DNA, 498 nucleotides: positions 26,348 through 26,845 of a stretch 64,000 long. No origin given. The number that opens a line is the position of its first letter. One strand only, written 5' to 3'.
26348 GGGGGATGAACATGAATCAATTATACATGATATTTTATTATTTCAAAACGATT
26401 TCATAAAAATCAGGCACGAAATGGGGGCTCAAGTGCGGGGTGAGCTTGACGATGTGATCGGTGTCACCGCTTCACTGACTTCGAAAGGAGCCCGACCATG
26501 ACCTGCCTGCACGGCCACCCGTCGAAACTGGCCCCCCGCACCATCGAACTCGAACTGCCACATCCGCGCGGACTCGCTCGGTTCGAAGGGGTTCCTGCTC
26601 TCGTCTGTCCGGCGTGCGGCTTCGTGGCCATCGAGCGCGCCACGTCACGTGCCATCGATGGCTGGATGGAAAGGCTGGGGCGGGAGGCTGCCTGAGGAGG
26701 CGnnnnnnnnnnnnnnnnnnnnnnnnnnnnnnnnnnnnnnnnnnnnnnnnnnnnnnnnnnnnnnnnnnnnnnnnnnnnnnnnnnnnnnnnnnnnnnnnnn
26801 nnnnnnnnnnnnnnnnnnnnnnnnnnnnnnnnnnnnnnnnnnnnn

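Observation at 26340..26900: AT-rich islet carrying an orphan YgiT-type zinc-finger (antitoxin-like) gene with an upstream palindrome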

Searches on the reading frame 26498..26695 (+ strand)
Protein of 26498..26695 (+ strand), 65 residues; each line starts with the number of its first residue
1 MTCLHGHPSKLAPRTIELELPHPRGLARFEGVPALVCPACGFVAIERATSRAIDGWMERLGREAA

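Call 4: search_protein_families(library=pfam, proteins=[window:26498-26695:+], max_evalue=1)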
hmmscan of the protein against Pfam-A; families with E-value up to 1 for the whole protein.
window:26498-26695:+ (65 aa): 3 families
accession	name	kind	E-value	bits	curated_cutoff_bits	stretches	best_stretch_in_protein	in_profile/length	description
PF14122.12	YokU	-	0.044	14.2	27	1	12-53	13-54/87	YokU-like protein, putative antitoxin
PF07754.17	HVO_2753_ZBP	-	0.13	12.5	33.2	1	30-49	12-31/46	Small zinc finger protein HVO_2753-like, Zn-binding pocket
PF24292.1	DUF7479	-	0.17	12.5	27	1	32-47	28-43/60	Domain of unknown function (DUF7479)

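Call 5: search_protein_families(library=ncbifam, proteins=[window:26498-26695:+], max_evalue=1)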
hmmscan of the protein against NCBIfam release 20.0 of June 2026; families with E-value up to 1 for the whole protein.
window:26498-26695:+ (65 aa): 1 family
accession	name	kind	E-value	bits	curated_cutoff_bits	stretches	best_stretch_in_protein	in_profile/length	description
TIGR03831.1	YgiT_finger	domain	0.0012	19.1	20.2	1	21-41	20-39/46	YgiT-type zinc finger protein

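Call 7: find_homologous_proteins(query=window:26498-26692:+, max_evalue=0.01)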
Query window:26498-26692:+ (65 aa): 3 proteins with E <= 0.01 among 3 candidates.
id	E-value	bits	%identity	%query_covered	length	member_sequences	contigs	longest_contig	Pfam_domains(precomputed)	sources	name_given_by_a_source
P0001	2.1e-37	144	100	100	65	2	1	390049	-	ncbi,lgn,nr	ncbi:MAG: hypothetical protein VKP72_05650 [bacterium]|nr:hypothetical protein [bacterium]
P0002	3.5e-31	124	88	100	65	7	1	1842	-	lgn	-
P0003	2.7e-23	99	71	100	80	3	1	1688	-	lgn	-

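Call 8: find_encoding_contigs(protein=window:26498-26692:+, flank=5000)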
Protein window:26498-26692:+ (65 aa): 1 contig read that carries it; 1 place shown.
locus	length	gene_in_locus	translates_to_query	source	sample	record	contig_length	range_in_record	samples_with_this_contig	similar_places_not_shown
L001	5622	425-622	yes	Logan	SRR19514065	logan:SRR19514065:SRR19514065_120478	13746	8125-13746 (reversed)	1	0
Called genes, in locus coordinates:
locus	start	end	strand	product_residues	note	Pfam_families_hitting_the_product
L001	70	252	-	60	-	-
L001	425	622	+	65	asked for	-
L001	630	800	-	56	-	-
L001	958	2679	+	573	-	PF05833:NFACT_N, PF05670:NFACT-R_1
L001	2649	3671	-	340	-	PF00814:TsaD, PF22521:HypF_C_2 (weak)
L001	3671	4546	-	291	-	-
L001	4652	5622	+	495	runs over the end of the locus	PF00149:Metallophos, PF02872:5_nucleotid_C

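Call 9: find_encoding_contigs(protein=P0002, flank=5000)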
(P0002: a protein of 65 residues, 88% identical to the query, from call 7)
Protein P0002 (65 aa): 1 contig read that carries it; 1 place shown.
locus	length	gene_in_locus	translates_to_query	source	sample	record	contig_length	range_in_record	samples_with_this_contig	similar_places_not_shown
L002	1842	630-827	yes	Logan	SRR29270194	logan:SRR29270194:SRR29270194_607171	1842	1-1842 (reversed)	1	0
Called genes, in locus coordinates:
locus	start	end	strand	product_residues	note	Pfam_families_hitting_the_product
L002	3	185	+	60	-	?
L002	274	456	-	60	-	-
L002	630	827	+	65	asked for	-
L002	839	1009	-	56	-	-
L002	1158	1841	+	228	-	?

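Call 10: find_encoding_contigs(protein=P0003, flank=5000)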
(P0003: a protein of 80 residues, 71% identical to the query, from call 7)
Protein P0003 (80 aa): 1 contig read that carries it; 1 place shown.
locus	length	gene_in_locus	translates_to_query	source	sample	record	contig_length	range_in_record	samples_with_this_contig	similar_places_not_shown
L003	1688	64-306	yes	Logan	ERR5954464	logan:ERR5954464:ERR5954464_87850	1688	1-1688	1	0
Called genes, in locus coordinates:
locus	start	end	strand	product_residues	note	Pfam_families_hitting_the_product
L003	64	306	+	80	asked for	-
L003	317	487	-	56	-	-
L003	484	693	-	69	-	-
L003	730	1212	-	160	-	-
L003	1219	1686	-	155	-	?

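Call 18: find_related_loci(query=A2, collection=genome_contigs, flank=6000)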
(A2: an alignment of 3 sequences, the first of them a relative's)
Query A2 (65 aa) in genome_contigs; peptide patterns used: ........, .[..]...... (x = any residue, [..] = any of these).
52 stretches matched a pattern; 2 encode a relative of the query (tblastn E <= 1e-3); 2 distinct loci.
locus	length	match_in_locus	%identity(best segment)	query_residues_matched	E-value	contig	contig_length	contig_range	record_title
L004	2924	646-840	89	1-65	1e-36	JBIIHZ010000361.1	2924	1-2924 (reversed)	MAG: Candidatus Sericytochromatia bacterium isolate ME2001-08-13pf_3300042453_group1_bin284 Rohwer_bin1391_scaffold_7995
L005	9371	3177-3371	83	1-65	2e-35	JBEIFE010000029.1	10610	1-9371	MAG: Candidatus Sericytochromatia bacterium isolate Sample-102-S2-bin-143 Sample_102_S2-bin_143-k141_541565, whole genom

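Call 22: search_protein_representatives(alignment_id=A2)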
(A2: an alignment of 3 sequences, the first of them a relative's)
Query: 3 sequences, 65 profile positions. Proteins with E-value up to 0.001 (for the whole library): 6; up to 1e-10: 1; up to 1e-30: 1. The best 6 are listed.
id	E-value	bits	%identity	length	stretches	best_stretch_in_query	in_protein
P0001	8.7e-41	153.9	-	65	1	1-65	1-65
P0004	1.6e-07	47.3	-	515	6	29-61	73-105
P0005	1.0e-05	41.6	-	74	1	2-55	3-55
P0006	9.6e-05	38.5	-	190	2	8-54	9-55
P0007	1.4e-04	38.0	-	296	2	9-36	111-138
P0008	7.8e-04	35.5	-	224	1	11-55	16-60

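Call 25: search_protein_families(library=ncbifam, proteins=[P0002, P0003, P0005, P0006, P0008, L005:3177-3371:+, L004:646-840:+], max_evalue=1)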
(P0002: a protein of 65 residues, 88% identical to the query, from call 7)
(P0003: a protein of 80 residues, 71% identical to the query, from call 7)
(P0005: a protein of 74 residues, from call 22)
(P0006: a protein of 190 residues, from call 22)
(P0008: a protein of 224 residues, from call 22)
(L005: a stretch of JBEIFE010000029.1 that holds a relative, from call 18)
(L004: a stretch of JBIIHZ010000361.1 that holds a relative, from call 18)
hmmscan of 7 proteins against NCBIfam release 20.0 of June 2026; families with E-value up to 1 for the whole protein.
P0002 (65 aa): 4 families
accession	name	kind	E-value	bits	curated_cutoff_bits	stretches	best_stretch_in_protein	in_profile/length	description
TIGR03831.1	YgiT_finger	domain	6.9e-05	23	20.2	1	3-41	1-39/46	YgiT-type zinc finger protein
TIGR03830.1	CxxCG_CxxCG_HTH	subfamily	0.0042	16.9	61.8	1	3-62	1-59/127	type II TA system antitoxin MqsA family protein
NF045645.1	DVU_1557_fam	equivalog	0.06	13.5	60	1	2-47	4-43/60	DVU_1557 family redox protein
TIGR03829.1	YokU_near_AblA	hypoth_equivalog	0.14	12.5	90.85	1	3-54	2-55/89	YokU family protein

P0003 (80 aa): 3 families
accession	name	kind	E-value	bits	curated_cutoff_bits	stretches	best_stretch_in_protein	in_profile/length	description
TIGR03831.1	YgiT_finger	domain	0.00028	21.1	20.2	1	18-56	1-39/46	YgiT-type zinc finger protein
TIGR03830.1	CxxCG_CxxCG_HTH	subfamily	0.0078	16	61.8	1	18-76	1-58/127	type II TA system antitoxin MqsA family protein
TIGR03829.1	YokU_near_AblA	hypoth_equivalog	0.016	15.5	90.85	1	18-69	2-55/89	YokU family protein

P0005 (74 aa): 5 families
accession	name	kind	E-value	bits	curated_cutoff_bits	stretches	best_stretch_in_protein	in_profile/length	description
TIGR03831.1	YgiT_finger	domain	4.7e-10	39.6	20.2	1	4-48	1-46/46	YgiT-type zinc finger protein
TIGR03830.1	CxxCG_CxxCG_HTH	subfamily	0.00016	21.5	61.8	1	4-59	1-56/127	type II TA system antitoxin MqsA family protein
TIGR03829.1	YokU_near_AblA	hypoth_equivalog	0.0055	17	90.85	1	4-56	2-57/89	YokU family protein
NF045645.1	DVU_1557_fam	equivalog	0.011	15.9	60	1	4-49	5-45/60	DVU_1557 family redox protein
NF038384.1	zinc_YnfU_fam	subfamily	0.017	14.7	36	1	26-46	30-50/52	YnfU family zinc-binding protein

P0006 (190 aa): 4 families
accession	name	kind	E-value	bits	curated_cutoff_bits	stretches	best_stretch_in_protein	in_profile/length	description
TIGR03831.1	YgiT_finger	domain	3.5e-17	62.4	20.2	2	106-148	2-45/46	YgiT-type zinc finger protein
TIGR03830.1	CxxCG_CxxCG_HTH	subfamily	1.5e-06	28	61.8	2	122-159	19-55/127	type II TA system antitoxin MqsA family protein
TIGR03829.1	YokU_near_AblA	hypoth_equivalog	0.018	15.3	90.85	0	30-58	30-58/89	YokU family protein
NF010268.0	PRK13715.1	equivalog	0.068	13.2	108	1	123-150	22-49/73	conjugal transfer protein TraR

P0008 (224 aa): 16 families
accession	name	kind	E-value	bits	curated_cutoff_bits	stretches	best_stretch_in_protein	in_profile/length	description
TIGR03831.1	YgiT_finger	domain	4.2e-07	30.1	20.2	1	9-51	1-44/46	YgiT-type zinc finger protein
TIGR02605.1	CxxC_CxxC_SSSS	subfamily_domain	0.001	19.1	31.3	0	86-114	4-34/52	FmdB family zinc ribbon protein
NF003008.0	PRK03824.1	equivalog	0.0034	17.3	125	0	86-114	87-115/135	hydrogenase nickel incorporation protein HypA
TIGR04165.1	methano_modCys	hypoth_equivalog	0.03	14.6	60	0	9-50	10-47/50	TIGR04165 family Cys-rich peptide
NF011481.0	PRK14890.1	equivalog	0.053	13.5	61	1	90-115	13-36/61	putative Zn-ribbon RNA-binding protein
NF047912.1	ECs_2282_CxxC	subfamily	0.057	13.3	37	1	8-56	4-44/60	ECs_2282 family putative zinc-binding protein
NF004910.0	PRK06266.1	equivalog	0.07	12.3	180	1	88-126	125-163/185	transcription initiation factor E subunit alpha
TIGR00686.1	phnA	hypoth_equivalog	0.091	12.9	80.2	1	26-67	6-47/109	zinc ribbon domain-containing protein YjdM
NF001608.0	PRK00398.1-6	equivalog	0.1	12.4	84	1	88-114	4-29/46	DNA-directed RNA polymerase subunit P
TIGR00373.1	TIGR00373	equivalog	0.17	11.3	149.5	1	88-126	110-148/162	transcription factor E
NF001669.0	PRK00432.1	equivalog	0.22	11.5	54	0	106-114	26-34/58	30S ribosomal protein S27ae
NF041591.1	CxxC_VVA0879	subfamily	0.25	11.4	37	0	100-124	15-39/101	VVA0879 family protein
NF033497.1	rubre_like_arch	subfamily_domain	0.5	10.1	32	0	92-114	6-24/34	rubrerythrin-like domain-containing protein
NF001976.0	PRK00762.1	equivalog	0.84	9.4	146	1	82-128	65-115/124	hydrogenase maturation nickel metallochaperone HypA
NF038083.1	CU044_5270_fam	subfamily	0.92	9.3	100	0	141-194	18-69/284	CU044_5270 family protein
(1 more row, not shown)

L005:3177-3371:+ (65 aa): 4 families
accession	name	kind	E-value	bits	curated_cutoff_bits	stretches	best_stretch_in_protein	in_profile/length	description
TIGR03831.1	YgiT_finger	domain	0.00025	21.3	20.2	1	3-41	1-39/46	YgiT-type zinc finger protein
TIGR03830.1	CxxCG_CxxCG_HTH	subfamily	0.021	14.6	61.8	1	3-63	1-60/127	type II TA system antitoxin MqsA family protein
NF045645.1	DVU_1557_fam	equivalog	0.045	13.9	60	1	2-48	4-44/60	DVU_1557 family redox protein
NF011481.0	PRK14890.1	equivalog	0.086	12.9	61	1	27-49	20-42/61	putative Zn-ribbon RNA-binding protein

L004:646-840:+ (65 aa): 4 families
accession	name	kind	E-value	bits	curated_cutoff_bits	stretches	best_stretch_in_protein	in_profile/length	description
TIGR03831.1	YgiT_finger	domain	0.00034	20.8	20.2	1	3-41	1-39/46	YgiT-type zinc finger protein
TIGR03830.1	CxxCG_CxxCG_HTH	subfamily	0.093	12.5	61.8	1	3-59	1-56/127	type II TA system antitoxin MqsA family protein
NF011481.0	PRK14890.1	equivalog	0.098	12.7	61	1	26-49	19-42/61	putative Zn-ribbon RNA-binding protein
NF045645.1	DVU_1557_fam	equivalog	0.12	12.6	60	1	28-47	25-43/60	DVU_1557 family redox protein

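Call 26: search_protein_families(library=pfam, proteins=[P0002, P0003, P0005, P0006, P0008, L005:3177-3371:+, L004:646-840:+], max_evalue=1)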
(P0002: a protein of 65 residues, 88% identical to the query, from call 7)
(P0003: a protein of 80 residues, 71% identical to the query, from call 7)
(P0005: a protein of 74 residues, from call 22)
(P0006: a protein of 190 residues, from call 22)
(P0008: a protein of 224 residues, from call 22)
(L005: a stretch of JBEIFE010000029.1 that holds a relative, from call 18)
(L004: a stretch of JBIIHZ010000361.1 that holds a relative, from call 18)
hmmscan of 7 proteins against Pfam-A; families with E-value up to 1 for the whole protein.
P0002 (65 aa): 3 families
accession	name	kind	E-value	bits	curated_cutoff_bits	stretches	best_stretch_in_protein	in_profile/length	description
PF14122.12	YokU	-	0.0013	19.1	27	1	3-54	2-55/87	YokU-like protein, putative antitoxin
PF24292.1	DUF7479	-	0.034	14.7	27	1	3-47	5-43/60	Domain of unknown function (DUF7479)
PF15731.11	MqsA_antitoxin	-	0.062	13.9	30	1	1-64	1-64/131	Antitoxin component of bacterial toxin-antitoxin system, MqsA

P0003 (80 aa): 6 families
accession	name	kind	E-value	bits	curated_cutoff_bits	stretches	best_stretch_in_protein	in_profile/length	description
PF14122.12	YokU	-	0.00021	21.6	27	1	18-69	2-55/87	YokU-like protein, putative antitoxin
PF21349.2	RUBY_RBDX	-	0.034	14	26.5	0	6-22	7-23/30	Rubrerythrin, rubredoxin-like domain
PF03367.19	Zn_ribbon_ZPR1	-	0.062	13.2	23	1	15-65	6-51/56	ZPR1 zinc-finger domain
PF15731.11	MqsA_antitoxin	-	0.073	13.6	30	1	16-73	1-58/131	Antitoxin component of bacterial toxin-antitoxin system, MqsA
PF10058.14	Zn_ribbon_10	-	0.085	13.1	24.2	0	12-22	19-29/54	ER junction formation factor lunapark, zinc ribbon finger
PF24292.1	DUF7479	-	0.16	12.5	27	1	46-63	27-44/60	Domain of unknown function (DUF7479)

P0005 (74 aa): 6 families
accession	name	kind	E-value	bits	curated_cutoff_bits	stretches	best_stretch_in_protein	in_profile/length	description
PF24292.1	DUF7479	-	0.00028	21.4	27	1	3-49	4-45/60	Domain of unknown function (DUF7479)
PF14122.12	YokU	-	0.0007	20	27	1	4-55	2-56/87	YokU-like protein, putative antitoxin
PF13248.11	Zn_ribbon_3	-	0.057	13.4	27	1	36-43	18-25/26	zinc-ribbon domain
PF01214.23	CK_II_beta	-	0.069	13.4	27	1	34-71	125-159/182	Casein kinase II regulatory subunit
PF23475.1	zf-Tbcl_FmdE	-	0.29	11.1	23.2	1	36-44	9-17/35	FmdE treble clef zinc finger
PF24460.1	DUF7575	-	0.96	9.3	28.5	0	36-42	5-11/28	Domain of unknown function (DUF7575)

P0006 (190 aa): 4 families
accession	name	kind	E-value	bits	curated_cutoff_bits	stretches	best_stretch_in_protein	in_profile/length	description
PF15731.11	MqsA_antitoxin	-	0.0006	20.4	30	1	18-59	17-58/131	Antitoxin component of bacterial toxin-antitoxin system, MqsA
PF14122.12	YokU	-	0.0026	18.1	27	0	128-155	28-55/87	YokU-like protein, putative antitoxin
PF05741.18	zf-nanos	-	0.055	14.2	27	0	123-154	22-52/54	Nanos RNA binding domain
PF12172.15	zf-ChsH2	-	0.49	10.7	23.2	0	137-149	13-25/37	ChsH2, rubredoxin-like zinc ribbon domain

P0008 (224 aa): 16 families
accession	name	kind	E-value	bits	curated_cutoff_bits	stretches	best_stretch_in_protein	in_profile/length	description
PF08271.17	Zn_Ribbon_TF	-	0.00047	20.1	29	0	40-49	20-29/43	TFIIB zinc-binding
PF12773.13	DZR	-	0.001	19.6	27.3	0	7-48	13-33/45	Double zinc ribbon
PF09723.15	Zn_ribbon_8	-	0.0016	18.8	34.4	0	86-114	4-34/41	Zinc ribbon domain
PF24042.1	DUF7351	-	0.011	15.9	31.2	1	91-117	6-33/177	Domain of unknown function (DUF7351)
PF24292.1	DUF7479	-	0.014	15.9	27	1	8-55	4-46/60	Domain of unknown function (DUF7479)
PF17848.7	Zn_ribbon_ACC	-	0.028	15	24.5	0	107-116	2-11/26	Acetyl-CoA carboxylase zinc finger domain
PF09082.15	DUF1922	-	0.033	14.8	30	1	88-128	5-41/56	Domain of unknown function (DUF1922)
PF13408.12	Zn_ribbon_recom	-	0.034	15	25.3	0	7-18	6-17/58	Recombinase zinc beta ribbon domain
PF07754.17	HVO_2753_ZBP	-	0.041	14.1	33.2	1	90-116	2-26/46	Small zinc finger protein HVO_2753-like, Zn-binding pocket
PF22415.1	PSV_ORF131-like_dom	-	0.19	12.2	27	1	103-120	19-38/80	PSV_Hypothetical protein ORF131-like domain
PF13453.11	Zn_ribbon_TFIIB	-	0.28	11.1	22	0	32-51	12-31/41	Transcription factor zinc-finger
PF23455.1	DUF7129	-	0.37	11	30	0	91-116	16-37/45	Domain of unknown function (DUF7129)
PF13248.11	Zn_ribbon_3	-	0.6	10.1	27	1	106-118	2-14/26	zinc-ribbon domain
PF13719.11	Zn_ribbon_5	-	0.76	10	29.3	0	104-115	23-34/37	zinc-ribbon domain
PF25017.1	zf-C2HC_3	-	0.82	10.1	24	0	107-118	24-35/47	C2HC zinc finger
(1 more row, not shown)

L005:3177-3371:+ (65 aa): 3 families
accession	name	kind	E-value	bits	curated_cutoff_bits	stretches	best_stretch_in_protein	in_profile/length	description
PF14122.12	YokU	-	0.0039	17.6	27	1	3-54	2-55/87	YokU-like protein, putative antitoxin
PF24292.1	DUF7479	-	0.035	14.7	27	1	28-48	25-44/60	Domain of unknown function (DUF7479)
PF07754.17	HVO_2753_ZBP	-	0.091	13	33.2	1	27-49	9-31/46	Small zinc finger protein HVO_2753-like, Zn-binding pocket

L004:646-840:+ (65 aa): 4 families
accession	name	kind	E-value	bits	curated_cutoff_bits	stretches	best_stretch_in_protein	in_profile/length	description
PF24292.1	DUF7479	-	0.047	14.2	27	1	28-47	25-43/60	Domain of unknown function (DUF7479)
PF14122.12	YokU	-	0.057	13.8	27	1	3-54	2-55/87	YokU-like protein, putative antitoxin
PF07754.17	HVO_2753_ZBP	-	0.14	12.4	33.2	1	26-49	8-31/46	Small zinc finger protein HVO_2753-like, Zn-binding pocket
PF15731.11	MqsA_antitoxin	-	0.21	12.2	30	1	1-60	1-60/131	Antitoxin component of bacterial toxin-antitoxin system, MqsA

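Call 37: search_protein_families(library=padloc, proteins=[window:26498-26692:+], max_evalue=1)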
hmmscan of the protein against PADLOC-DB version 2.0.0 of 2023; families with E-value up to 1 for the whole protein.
window:26498-26692:+ (65 aa): 0 families

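Call 39: predict_structure(alignment_id=A2)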
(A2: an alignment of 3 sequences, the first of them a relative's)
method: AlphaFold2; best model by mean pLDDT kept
length: 65 residues; sequences in the alignment: 3
mean_pLDDT: 85.2   pTM: 0.59
mean pLDDT of the five models: 85.2, 84.6, 84.5, 84.0, 81.4
residues with pLDDT >= 90: 12; 70-90: 51; 50-70: 2; < 50: 0
segments of 3 or more residues with pLDDT < 50: none
pLDDT, mean of each block of 10 residues (from residue 1): 81 88 86 88 87 88 70
secondary structure, 60 per line:
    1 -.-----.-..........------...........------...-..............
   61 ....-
elements in order: E10-19 E26-36 E43-45 H47-64

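Call 57: find_encoding_contigs(protein=P0005, flank=3000, max_places=4)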
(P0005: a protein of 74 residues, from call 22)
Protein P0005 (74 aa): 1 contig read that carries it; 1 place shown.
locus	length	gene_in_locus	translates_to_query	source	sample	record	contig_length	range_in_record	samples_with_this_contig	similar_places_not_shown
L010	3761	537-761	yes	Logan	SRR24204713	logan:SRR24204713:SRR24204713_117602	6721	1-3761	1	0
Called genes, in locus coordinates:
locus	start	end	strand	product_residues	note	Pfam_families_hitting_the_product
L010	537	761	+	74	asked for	-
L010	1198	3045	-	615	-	PF02366:PMT, PF13231:PMT_2 (weak)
